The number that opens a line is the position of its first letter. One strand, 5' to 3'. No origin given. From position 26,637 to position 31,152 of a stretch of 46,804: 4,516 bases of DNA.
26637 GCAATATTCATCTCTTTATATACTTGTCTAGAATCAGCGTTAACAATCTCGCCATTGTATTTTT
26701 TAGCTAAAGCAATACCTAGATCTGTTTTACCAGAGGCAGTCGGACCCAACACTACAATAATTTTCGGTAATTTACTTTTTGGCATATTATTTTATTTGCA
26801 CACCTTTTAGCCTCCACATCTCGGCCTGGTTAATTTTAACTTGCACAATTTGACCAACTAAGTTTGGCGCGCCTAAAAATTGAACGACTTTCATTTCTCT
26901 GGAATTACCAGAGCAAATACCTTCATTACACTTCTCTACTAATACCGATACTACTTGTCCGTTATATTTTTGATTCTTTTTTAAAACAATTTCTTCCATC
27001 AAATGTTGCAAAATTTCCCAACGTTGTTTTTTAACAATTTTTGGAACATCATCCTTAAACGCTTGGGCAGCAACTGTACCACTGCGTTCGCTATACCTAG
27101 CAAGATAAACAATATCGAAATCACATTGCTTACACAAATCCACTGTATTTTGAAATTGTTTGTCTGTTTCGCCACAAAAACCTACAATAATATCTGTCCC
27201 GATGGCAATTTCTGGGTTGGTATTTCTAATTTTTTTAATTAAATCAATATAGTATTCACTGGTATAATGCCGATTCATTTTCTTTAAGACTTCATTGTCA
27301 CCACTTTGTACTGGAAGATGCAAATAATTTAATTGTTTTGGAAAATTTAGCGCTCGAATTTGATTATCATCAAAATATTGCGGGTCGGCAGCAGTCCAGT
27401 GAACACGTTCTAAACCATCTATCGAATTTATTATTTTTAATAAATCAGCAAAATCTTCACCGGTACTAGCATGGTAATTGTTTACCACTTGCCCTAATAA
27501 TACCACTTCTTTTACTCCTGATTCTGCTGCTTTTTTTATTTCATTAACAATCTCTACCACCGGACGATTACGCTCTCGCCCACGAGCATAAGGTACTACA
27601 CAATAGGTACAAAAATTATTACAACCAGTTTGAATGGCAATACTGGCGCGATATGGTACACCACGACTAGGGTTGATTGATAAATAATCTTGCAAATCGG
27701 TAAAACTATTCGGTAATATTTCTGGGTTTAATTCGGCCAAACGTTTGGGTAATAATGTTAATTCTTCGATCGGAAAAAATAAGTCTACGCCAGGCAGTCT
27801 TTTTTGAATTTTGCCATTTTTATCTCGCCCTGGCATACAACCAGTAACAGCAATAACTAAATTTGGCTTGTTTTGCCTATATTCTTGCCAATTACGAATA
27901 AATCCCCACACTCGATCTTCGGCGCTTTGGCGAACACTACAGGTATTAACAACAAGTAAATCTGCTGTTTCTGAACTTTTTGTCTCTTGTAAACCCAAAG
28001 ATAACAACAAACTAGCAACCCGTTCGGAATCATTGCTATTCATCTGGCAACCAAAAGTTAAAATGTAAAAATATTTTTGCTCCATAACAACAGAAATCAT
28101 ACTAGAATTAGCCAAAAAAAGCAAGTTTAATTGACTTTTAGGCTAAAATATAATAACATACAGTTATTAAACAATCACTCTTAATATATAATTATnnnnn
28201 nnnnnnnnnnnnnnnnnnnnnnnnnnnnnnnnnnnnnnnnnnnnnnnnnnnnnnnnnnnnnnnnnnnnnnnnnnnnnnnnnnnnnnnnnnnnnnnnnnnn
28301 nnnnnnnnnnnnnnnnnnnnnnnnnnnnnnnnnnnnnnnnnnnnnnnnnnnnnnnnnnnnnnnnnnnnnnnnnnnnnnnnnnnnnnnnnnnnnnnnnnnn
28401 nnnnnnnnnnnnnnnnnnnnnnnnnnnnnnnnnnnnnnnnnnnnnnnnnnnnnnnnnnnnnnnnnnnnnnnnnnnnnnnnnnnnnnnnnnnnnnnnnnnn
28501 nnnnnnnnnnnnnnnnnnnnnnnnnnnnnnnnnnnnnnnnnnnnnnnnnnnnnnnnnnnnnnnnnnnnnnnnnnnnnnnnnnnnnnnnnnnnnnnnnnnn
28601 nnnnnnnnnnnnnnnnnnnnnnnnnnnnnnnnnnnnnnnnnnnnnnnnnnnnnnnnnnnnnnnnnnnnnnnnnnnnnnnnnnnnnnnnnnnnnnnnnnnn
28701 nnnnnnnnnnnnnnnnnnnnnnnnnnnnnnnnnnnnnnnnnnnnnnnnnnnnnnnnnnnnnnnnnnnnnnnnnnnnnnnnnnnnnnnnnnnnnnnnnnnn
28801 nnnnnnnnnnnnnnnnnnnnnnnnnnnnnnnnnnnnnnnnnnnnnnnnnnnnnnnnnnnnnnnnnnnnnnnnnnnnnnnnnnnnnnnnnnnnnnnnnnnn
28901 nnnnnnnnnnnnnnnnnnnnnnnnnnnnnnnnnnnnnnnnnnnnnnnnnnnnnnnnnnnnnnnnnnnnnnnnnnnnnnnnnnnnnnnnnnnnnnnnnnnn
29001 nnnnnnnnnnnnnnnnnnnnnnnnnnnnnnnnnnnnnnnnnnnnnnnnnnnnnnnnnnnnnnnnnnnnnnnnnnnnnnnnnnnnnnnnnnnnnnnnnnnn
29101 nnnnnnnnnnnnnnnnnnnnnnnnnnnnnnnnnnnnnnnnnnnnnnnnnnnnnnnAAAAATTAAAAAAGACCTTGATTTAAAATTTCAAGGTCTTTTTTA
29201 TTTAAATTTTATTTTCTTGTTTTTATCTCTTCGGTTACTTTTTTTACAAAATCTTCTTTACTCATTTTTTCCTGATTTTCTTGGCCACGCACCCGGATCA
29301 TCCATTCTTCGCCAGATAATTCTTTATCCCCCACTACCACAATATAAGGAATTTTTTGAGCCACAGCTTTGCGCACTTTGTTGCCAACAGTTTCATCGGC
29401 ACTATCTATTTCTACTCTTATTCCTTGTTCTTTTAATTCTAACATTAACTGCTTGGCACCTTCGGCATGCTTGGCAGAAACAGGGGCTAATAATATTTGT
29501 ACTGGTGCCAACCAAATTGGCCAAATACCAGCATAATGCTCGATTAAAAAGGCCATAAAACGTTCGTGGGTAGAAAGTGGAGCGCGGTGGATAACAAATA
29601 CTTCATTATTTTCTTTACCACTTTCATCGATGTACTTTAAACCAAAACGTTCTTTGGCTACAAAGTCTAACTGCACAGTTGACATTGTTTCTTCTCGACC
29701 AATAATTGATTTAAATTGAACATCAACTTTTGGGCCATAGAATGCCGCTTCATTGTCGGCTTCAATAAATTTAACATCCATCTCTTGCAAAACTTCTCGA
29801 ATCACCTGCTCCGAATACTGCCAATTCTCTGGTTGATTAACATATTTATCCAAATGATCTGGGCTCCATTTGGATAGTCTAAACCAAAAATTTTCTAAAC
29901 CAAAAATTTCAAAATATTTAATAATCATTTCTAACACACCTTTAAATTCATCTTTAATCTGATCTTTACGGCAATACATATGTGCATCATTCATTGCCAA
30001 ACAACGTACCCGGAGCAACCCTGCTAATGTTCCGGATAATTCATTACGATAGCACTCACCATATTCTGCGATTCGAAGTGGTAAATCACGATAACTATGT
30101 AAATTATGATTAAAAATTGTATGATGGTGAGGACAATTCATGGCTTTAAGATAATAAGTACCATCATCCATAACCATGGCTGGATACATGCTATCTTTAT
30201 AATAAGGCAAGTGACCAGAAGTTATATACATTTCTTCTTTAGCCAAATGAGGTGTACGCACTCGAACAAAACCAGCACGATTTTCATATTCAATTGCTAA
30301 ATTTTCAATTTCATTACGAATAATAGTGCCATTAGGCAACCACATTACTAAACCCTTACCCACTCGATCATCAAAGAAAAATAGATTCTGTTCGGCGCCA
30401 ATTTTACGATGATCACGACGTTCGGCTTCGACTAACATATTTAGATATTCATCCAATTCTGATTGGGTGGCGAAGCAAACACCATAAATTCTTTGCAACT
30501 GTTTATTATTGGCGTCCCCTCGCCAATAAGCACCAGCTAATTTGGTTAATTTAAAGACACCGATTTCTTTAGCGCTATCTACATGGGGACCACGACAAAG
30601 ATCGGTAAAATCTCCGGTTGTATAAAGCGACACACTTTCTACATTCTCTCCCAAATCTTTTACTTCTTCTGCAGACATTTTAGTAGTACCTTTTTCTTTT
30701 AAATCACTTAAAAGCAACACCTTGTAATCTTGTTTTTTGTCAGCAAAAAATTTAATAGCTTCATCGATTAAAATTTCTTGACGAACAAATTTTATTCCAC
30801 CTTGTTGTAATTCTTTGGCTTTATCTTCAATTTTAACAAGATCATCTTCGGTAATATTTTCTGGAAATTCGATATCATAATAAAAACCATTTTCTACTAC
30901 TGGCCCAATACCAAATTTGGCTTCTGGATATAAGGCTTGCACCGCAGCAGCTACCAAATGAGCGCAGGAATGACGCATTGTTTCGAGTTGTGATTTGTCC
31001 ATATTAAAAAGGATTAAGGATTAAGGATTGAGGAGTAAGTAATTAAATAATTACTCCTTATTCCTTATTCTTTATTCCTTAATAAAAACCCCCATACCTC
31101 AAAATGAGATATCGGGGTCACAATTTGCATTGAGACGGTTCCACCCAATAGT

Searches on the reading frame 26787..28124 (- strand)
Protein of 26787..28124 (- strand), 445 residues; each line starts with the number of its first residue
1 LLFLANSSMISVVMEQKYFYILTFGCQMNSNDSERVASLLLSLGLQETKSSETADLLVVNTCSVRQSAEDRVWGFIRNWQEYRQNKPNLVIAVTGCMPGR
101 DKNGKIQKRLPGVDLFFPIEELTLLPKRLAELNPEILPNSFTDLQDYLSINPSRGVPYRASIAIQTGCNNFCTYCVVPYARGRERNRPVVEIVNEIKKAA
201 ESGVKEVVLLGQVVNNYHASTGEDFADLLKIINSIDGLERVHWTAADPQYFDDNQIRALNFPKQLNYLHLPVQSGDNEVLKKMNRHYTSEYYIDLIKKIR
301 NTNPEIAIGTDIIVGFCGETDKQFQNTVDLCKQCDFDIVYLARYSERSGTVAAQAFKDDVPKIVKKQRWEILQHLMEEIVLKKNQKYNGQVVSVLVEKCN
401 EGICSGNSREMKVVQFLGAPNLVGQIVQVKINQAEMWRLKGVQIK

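Call 75: search_protein_families(library=pfam, proteins=[window:26787-28124:-], max_evalue=0.00001)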
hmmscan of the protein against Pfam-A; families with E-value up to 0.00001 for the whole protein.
window:26787-28124:- (445 aa): 3 families
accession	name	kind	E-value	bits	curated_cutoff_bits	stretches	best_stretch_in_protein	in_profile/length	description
PF04055.27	Radical_SAM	-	8.1e-28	98.1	29.5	1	164-331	3-166/166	Radical SAM superfamily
PF00919.26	UPF0004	-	1.7e-26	92.5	27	1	19-117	2-97/98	Uncharacterized protein family UPF0004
PF01938.26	TRAM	-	6.8e-06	26.3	21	0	385-441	1-58/61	TRAM domain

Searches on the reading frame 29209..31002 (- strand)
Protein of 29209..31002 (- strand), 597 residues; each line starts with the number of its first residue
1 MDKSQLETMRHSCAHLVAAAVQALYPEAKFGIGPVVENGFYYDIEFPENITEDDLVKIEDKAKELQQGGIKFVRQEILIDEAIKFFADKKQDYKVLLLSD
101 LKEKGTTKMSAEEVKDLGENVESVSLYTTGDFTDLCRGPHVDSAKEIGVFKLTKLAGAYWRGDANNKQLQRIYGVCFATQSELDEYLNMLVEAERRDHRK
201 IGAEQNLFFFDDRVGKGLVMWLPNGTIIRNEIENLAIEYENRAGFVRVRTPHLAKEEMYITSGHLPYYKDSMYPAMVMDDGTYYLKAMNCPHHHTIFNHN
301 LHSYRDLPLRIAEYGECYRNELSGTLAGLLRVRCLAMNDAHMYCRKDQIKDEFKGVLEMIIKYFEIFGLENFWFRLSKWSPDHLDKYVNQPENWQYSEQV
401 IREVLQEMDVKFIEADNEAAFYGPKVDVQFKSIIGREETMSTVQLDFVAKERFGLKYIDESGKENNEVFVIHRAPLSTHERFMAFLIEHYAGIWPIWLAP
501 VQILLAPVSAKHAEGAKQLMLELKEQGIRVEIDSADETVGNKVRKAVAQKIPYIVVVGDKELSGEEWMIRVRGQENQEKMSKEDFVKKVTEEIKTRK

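Call 75: search_protein_families(library=pfam, proteins=[window:29209-31002:-], max_evalue=0.00001)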
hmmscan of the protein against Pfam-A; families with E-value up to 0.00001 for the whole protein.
window:29209-31002:- (597 aa): 3 families
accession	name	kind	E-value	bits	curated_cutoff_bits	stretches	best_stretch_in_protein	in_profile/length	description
PF00587.30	tRNA-synt_2b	-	8.2e-36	124.2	29.3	1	281-490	9-179/179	tRNA synthetase class II core domain (G, H, P, S and T)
PF03129.25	HGTP_anticodon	-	2e-19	70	21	1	502-591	1-93/94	Anticodon binding domain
PF07973.19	tRNA_SAD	-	1.6e-16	60.4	24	1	124-173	1-44/44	Threonyl and Alanyl tRNA synthetase second additional domain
